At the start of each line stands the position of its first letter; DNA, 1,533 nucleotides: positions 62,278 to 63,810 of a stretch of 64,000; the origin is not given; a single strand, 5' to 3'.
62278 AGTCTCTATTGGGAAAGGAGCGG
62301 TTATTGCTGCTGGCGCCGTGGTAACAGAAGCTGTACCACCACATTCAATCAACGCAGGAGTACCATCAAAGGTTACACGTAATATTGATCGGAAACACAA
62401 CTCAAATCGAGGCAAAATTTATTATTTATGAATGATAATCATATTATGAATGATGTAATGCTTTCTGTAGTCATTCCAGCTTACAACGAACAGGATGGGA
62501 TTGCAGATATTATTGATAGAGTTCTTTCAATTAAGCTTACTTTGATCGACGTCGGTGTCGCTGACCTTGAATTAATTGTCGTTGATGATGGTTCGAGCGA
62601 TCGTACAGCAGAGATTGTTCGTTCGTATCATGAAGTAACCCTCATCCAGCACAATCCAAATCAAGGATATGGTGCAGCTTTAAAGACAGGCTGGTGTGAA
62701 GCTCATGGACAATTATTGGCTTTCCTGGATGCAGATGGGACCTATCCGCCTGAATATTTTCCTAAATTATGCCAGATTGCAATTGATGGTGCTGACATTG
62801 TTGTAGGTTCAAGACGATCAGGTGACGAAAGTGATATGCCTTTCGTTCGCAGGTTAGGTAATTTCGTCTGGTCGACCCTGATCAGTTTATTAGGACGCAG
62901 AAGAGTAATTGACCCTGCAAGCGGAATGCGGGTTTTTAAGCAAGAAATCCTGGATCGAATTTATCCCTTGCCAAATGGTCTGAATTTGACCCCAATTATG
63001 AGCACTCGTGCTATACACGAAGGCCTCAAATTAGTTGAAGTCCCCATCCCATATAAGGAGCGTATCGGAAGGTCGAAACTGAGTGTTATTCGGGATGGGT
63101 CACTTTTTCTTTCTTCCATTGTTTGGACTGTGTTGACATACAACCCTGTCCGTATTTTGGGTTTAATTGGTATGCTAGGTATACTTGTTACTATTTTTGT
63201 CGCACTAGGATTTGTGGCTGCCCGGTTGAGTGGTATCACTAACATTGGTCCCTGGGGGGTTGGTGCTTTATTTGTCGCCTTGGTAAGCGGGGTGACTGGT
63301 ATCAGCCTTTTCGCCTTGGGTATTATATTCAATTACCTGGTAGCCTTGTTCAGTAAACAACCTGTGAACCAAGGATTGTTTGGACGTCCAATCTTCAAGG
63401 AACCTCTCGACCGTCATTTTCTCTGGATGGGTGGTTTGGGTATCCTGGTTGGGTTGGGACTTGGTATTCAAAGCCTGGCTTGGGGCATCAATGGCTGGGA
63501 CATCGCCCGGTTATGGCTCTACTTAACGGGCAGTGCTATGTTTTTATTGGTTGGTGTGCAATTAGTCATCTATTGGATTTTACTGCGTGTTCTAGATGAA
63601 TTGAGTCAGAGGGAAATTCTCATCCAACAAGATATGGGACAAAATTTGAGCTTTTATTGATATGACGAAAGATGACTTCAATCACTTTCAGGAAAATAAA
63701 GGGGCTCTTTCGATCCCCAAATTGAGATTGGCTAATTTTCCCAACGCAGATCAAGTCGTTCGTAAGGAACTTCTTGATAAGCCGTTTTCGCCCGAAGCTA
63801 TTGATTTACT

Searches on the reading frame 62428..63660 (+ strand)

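Call 7: search_protein_families(library=pfam, proteins=[window:62428-63660:+], max_evalue=0.001)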
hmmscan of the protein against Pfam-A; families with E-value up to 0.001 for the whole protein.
window:62428-63660:+ (410 aa): 3 families
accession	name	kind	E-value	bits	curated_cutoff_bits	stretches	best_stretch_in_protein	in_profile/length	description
PF00535.33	Glycos_transf_2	-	1.8e-32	113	23.3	1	13-178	1-167/168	Glycosyl transferase family 2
PF10111.15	Glyco_tranf_2_2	-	6.9e-09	36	27.3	1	13-118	1-106/276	Glycosyltransferase like family 2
PF13641.12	Glyco_tranf_2_3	-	6.2e-07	30.1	27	1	12-131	3-125/230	Glycosyltransferase like family 2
